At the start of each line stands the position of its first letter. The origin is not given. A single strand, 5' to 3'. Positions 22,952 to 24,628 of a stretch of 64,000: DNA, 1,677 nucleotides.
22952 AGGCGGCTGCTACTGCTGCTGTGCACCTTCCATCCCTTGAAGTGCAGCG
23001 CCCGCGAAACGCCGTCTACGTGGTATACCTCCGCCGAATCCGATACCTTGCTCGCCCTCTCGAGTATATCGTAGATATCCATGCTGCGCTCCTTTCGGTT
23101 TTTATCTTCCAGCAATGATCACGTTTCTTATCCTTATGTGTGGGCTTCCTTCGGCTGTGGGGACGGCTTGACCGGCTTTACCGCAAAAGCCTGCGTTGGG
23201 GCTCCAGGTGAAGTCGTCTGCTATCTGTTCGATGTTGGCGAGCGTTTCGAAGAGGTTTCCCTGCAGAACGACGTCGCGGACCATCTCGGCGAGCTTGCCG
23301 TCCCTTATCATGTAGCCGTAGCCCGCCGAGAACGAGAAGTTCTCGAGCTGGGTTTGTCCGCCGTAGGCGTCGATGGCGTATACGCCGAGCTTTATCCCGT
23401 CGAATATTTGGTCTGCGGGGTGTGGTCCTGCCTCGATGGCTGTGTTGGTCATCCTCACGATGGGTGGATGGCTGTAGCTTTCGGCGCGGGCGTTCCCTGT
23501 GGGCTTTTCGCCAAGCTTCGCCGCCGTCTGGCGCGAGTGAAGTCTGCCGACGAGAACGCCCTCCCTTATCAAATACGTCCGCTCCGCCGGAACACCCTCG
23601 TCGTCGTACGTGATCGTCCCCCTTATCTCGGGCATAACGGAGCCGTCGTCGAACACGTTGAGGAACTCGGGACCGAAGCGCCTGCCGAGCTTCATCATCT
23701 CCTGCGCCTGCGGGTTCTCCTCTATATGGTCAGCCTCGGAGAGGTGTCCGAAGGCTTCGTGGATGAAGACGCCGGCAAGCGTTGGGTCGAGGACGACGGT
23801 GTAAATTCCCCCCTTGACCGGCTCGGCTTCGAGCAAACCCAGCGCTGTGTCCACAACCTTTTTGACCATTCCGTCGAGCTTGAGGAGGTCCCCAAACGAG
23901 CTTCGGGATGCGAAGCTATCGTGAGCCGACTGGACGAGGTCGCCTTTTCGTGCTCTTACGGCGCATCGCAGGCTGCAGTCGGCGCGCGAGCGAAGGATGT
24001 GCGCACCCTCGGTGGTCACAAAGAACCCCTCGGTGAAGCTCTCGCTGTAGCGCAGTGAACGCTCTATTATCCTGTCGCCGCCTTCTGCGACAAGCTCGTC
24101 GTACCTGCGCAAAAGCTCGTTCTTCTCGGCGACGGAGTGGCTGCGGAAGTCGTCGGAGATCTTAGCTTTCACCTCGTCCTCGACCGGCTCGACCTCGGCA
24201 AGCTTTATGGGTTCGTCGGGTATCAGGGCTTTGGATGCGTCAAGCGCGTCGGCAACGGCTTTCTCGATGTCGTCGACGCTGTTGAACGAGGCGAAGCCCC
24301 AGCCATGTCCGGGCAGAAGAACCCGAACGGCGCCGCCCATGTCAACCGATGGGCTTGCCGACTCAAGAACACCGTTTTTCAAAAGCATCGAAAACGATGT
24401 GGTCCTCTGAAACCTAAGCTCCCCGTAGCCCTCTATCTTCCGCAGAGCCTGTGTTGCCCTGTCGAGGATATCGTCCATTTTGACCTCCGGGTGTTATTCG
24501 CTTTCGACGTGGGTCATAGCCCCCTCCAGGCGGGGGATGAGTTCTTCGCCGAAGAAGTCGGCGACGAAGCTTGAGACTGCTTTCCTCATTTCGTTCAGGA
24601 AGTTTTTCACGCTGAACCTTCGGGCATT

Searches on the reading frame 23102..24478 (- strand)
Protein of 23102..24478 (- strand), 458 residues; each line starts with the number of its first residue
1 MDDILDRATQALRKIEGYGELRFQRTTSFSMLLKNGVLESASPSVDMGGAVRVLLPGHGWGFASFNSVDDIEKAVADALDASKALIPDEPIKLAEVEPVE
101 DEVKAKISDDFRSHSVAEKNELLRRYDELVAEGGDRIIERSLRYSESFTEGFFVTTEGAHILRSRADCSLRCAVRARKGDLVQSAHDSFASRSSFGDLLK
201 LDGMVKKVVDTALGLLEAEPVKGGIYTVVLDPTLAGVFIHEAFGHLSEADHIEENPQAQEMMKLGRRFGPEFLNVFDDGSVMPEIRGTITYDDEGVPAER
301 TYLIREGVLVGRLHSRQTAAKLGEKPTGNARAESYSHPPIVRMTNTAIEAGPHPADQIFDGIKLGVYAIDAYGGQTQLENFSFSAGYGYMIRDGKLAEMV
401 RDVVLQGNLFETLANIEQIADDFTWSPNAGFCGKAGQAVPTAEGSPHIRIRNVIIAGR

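Call 5: search_protein_families(library=pfam, proteins=[window:23102-24478:-], max_evalue=0.01)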
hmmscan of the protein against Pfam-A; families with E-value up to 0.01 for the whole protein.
window:23102-24478:- (458 aa): 3 families
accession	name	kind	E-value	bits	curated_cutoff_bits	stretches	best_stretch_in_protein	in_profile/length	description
PF19289.4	PmbA_TldD_3rd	-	7.1e-58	195.8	22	1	224-457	2-220/220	PmbA/TldA metallopeptidase C-terminal domain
PF01523.21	PmbA_TldD_1st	-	3.4e-14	53.2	20.9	1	20-81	2-64/65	PmbA/TldA metallopeptidase domain 1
PF19290.4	PmbA_TldD_2nd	-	2.9e-09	37.8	20.9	1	110-216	2-109/109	PmbA/TldA metallopeptidase central domain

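Call 6: search_protein_families(library=ncbifam, proteins=[window:23102-24478:-], max_evalue=0.01)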
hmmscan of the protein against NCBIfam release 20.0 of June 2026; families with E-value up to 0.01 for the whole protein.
window:23102-24478:- (458 aa): 3 families
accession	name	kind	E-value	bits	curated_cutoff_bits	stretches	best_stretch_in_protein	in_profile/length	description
NF040952.1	Arch_mtprotase_TldD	equivalog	7.4e-85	285.3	635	1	18-455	14-442/443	zinc metalloprotease TldD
NF008006.0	PRK10735.1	equivalog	5.5e-52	176.8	513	1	13-457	31-479/481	metalloprotease TldD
NF008268.0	PRK11040.1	equivalog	1.2e-07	30.9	438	1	169-423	184-425/446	metalloprotease PmbA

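Call 19: find_related_loci(query=window:23102-24478:-, collection=genome_contigs, flank=10000)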
Query window:23102-24478:- (458 aa) in genome_contigs; peptide patterns used: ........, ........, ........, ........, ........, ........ (x = any residue, [..] = any of these).
233 stretches matched a pattern; 42 encode a relative of the query (tblastn E <= 1e-3); 42 distinct loci.
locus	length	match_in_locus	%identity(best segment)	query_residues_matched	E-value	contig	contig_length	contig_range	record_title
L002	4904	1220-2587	72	3-458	0e+0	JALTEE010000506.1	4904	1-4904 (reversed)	MAG: bacterium isolate S014_metabat2_scaf2bin.008 S014_NODE_8712_length_4904_cov_2.563324, whole genome shotgun sequence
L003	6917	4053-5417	70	3-457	0e+0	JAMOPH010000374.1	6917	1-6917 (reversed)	MAG: bacterium isolate 4559-240_metabat1_scaf2bin.028 4559-240_scaffold_6374_c1, whole genome shotgun sequence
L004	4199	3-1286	68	30-457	0e+0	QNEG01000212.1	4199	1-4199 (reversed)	MAG: bacterium isolate B30_G16 B30_Guay16_scaffold_25379, whole genome shotgun sequence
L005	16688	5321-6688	72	3-458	0e+0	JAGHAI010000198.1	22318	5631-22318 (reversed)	MAG: bacterium isolate AUK226 PB_MBMC_180_c_000000000094, whole genome shotgun sequence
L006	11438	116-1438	51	18-458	9e-140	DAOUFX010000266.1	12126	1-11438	MAG TPA_asm: Anaerolineae bacterium isolate R24_80 k131_350369, whole genome shotgun sequence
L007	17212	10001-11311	50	18-458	2e-138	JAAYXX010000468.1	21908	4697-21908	MAG: Chloroflexota bacterium isolate AS06rmzACSIP_190 530708_AS06, whole genome shotgun sequence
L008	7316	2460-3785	50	18-458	2e-136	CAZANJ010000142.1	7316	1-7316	MAG TPA_asm: uncultured Anaerolineales bacterium isolate binchicken_co8_337 genome assembly, contig: NODE_20117_length_7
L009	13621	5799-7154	51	6-458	1e-135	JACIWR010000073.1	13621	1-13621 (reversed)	MAG: Anaerolineae bacterium isolate MAG-31 Anaerolineae_A3_bin18_Scaffold_73, whole genome shotgun sequence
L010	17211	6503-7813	49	18-458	5e-135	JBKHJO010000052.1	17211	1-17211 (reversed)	MAG: Anaerolineales bacterium isolate D4M11_9 NODE_1709_length_17211_cov_20.880042, whole genome shotgun sequence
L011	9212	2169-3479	49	18-457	4e-135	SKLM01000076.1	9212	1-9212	MAG: Thermoflexales bacterium isolate CSSed162cmA_211 CSSed16-2cmA-29535, whole genome shotgun sequence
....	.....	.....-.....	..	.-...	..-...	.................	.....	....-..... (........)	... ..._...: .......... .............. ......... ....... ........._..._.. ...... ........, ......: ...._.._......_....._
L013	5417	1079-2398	50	18-458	3e-135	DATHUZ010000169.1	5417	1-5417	MAG TPA_asm: Anaerolineae bacterium isolate SMAG_U16120 k141_822639, whole genome shotgun sequence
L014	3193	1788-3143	51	6-458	5e-139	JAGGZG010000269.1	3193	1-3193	MAG: Anaerolineae bacterium isolate AUK198 PB_MBMC_152_c_000000000375, whole genome shotgun sequence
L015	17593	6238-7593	48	1-457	4e-134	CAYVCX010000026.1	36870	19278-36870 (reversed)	MAG TPA_asm: uncultured Anaerolineales bacterium isolate SRP141376_co1_360 genome assembly, contig: NODE_2656_length_368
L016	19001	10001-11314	49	18-457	1e-133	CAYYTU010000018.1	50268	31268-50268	MAG TPA_asm: uncultured Anaerolineales bacterium isolate binchicken_co17_286 genome assembly, contig: NODE_2083_length_5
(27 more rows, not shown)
